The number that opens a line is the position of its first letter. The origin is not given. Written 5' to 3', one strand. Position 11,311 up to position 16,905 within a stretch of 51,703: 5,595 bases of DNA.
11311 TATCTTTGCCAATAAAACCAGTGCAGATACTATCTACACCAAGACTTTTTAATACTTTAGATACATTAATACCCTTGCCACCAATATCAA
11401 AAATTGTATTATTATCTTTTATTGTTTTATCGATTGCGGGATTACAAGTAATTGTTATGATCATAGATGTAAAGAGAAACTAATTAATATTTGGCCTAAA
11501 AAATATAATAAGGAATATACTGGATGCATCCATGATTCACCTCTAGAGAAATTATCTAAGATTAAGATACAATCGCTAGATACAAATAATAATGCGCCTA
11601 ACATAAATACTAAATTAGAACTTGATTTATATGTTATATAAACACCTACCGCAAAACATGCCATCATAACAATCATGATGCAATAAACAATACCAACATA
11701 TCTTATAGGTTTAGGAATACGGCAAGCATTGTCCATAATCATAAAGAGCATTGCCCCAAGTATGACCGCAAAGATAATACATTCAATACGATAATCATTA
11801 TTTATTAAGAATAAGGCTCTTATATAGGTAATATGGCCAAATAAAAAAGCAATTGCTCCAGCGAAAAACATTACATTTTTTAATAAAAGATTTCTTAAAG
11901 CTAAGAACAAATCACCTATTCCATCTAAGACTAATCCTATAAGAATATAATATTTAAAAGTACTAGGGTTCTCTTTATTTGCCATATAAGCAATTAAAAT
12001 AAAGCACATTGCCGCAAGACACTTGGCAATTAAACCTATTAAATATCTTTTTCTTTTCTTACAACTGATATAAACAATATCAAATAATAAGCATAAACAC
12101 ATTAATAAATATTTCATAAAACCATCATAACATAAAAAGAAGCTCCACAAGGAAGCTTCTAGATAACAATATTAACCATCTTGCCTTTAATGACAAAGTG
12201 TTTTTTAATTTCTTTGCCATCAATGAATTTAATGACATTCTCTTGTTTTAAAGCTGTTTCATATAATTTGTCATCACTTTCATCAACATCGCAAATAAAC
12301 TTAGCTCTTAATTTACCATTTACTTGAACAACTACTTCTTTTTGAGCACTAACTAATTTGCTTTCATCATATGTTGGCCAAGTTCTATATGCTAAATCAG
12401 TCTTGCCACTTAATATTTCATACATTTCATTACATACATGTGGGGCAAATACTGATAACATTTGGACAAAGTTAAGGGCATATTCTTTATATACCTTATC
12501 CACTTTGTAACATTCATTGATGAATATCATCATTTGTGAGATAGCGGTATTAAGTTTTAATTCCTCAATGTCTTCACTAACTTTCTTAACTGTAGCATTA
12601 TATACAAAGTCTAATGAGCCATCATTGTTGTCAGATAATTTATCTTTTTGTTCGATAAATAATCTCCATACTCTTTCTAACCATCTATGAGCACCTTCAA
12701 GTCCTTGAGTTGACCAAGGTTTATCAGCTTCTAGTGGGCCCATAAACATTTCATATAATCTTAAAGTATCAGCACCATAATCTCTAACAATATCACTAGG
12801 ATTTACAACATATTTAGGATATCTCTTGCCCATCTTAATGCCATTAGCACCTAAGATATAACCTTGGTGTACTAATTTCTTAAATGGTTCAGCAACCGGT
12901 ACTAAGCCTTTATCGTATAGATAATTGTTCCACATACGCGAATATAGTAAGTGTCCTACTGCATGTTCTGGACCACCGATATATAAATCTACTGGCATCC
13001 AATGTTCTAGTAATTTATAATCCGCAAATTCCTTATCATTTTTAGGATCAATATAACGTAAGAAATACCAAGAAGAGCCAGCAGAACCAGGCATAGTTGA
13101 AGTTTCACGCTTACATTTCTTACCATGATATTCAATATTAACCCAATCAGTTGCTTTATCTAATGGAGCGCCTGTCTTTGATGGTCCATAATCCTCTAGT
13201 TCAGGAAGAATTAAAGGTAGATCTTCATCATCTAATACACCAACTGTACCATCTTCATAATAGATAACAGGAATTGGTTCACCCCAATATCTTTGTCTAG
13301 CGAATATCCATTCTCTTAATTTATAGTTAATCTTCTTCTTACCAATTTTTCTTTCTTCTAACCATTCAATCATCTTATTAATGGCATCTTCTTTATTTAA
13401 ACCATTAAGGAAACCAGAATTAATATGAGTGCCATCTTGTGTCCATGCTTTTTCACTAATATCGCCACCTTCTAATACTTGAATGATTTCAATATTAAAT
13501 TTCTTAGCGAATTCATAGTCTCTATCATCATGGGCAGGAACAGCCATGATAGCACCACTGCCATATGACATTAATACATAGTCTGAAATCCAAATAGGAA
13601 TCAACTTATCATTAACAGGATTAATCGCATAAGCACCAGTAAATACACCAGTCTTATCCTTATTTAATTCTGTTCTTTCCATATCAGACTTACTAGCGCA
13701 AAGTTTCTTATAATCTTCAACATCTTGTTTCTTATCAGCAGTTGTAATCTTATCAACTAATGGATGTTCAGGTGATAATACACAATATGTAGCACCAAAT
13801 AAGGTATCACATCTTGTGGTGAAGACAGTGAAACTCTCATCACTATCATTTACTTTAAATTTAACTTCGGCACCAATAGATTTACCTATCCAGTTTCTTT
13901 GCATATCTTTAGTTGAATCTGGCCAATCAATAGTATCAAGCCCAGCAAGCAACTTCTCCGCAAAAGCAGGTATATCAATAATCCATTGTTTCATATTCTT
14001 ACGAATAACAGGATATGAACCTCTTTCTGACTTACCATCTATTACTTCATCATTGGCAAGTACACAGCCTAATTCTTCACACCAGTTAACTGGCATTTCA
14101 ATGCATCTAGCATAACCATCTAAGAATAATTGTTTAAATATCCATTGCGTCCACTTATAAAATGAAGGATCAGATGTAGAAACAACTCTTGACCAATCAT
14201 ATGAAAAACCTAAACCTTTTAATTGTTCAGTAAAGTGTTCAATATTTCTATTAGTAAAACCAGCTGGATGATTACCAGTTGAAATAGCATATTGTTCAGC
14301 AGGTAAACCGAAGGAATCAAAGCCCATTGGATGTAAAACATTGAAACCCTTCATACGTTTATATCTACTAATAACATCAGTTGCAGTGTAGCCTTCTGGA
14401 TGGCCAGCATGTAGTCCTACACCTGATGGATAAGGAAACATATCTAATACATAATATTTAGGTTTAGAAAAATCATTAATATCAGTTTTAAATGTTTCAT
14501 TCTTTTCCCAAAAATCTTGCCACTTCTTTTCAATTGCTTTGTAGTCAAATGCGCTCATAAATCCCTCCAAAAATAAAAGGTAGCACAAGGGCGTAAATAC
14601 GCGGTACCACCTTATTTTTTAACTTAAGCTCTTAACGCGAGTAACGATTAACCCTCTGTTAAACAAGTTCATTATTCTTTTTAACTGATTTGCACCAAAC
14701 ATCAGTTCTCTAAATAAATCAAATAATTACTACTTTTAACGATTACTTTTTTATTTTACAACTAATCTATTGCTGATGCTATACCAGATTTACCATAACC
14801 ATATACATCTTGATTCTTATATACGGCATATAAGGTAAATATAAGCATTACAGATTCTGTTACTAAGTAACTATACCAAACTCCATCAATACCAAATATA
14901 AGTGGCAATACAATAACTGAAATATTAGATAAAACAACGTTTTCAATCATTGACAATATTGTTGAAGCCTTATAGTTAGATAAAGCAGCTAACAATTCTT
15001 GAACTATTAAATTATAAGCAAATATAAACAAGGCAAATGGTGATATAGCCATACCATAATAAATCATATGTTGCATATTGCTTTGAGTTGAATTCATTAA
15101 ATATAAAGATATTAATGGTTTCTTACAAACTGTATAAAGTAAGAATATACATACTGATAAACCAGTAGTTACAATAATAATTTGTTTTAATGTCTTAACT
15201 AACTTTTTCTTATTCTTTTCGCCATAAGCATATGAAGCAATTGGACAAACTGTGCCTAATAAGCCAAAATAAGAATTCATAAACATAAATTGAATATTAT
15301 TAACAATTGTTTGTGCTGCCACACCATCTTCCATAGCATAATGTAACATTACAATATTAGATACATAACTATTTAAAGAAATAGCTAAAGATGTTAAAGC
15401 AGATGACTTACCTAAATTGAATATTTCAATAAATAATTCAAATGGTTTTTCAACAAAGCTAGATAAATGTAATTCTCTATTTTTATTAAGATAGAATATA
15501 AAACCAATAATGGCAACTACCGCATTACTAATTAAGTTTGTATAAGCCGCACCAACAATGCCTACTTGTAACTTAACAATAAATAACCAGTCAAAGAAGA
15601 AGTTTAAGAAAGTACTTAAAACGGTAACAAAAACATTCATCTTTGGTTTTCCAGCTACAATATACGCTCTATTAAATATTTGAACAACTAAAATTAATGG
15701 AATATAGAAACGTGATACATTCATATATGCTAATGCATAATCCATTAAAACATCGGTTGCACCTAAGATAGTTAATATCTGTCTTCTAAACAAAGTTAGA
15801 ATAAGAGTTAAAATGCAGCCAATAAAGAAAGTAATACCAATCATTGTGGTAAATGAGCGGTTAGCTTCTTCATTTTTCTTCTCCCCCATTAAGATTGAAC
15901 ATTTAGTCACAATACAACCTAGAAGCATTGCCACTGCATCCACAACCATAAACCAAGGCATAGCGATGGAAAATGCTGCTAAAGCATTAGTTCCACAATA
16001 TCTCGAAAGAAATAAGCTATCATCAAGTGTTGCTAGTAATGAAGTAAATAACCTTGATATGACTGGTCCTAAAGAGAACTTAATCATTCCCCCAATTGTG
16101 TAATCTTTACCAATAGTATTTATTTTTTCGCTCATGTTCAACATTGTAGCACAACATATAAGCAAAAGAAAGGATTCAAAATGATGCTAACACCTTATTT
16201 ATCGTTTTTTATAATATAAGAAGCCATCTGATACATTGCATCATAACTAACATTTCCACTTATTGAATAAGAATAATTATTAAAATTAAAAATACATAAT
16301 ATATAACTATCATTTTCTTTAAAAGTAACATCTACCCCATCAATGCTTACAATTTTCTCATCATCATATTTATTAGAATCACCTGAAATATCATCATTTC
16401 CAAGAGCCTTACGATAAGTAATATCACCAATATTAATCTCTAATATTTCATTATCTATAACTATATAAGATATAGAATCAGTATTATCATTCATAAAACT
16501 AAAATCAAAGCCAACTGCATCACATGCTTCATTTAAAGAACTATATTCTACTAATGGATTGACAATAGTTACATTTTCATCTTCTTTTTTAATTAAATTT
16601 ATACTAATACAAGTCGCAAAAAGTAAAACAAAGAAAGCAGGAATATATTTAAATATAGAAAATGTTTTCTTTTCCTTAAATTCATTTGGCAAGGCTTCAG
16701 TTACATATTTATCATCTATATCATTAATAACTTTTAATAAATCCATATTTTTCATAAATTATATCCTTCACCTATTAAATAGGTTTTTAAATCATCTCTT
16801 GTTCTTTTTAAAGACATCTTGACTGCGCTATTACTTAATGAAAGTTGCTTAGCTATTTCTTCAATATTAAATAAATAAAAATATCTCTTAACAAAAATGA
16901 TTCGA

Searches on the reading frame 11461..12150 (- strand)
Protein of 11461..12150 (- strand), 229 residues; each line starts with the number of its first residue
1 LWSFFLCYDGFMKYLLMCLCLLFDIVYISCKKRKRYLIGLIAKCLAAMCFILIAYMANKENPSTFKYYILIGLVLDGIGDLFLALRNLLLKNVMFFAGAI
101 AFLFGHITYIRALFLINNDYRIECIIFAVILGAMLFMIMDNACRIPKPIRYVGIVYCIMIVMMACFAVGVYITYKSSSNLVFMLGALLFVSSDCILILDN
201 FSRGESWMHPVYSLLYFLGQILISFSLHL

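Call 53: search_protein_families(library=pfam, proteins=[window:11461-12150:-], max_evalue=0.0001)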
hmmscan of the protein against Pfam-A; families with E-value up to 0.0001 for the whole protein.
window:11461-12150:- (229 aa): 1 family
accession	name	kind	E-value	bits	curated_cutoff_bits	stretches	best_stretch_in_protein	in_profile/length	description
PF07947.19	YhhN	-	1.9e-31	109.7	25.6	1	41-226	4-181/182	YhhN family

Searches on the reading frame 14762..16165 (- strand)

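Call 53: search_protein_families(library=pfam, proteins=[window:14762-16165:-], max_evalue=0.0001)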
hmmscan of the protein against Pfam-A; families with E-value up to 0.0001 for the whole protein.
window:14762-16165:- (467 aa): 1 family
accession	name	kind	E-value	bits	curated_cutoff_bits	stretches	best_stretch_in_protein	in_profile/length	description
PF01554.23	MatE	-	1.8e-33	115.9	24.9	2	34-194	1-161/161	MatE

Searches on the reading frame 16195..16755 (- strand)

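Call 3: search_protein_families(library=pfam, proteins=[window:16195-16755:-], max_evalue=0.01)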
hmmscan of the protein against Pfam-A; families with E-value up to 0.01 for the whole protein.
window:16195-16755:- (186 aa): 1 family
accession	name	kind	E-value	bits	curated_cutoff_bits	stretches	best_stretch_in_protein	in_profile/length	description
PF14285.11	DUF4367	-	0.0022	18.9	22.1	1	82-181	10-110/110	Domain of unknown function (DUF4367)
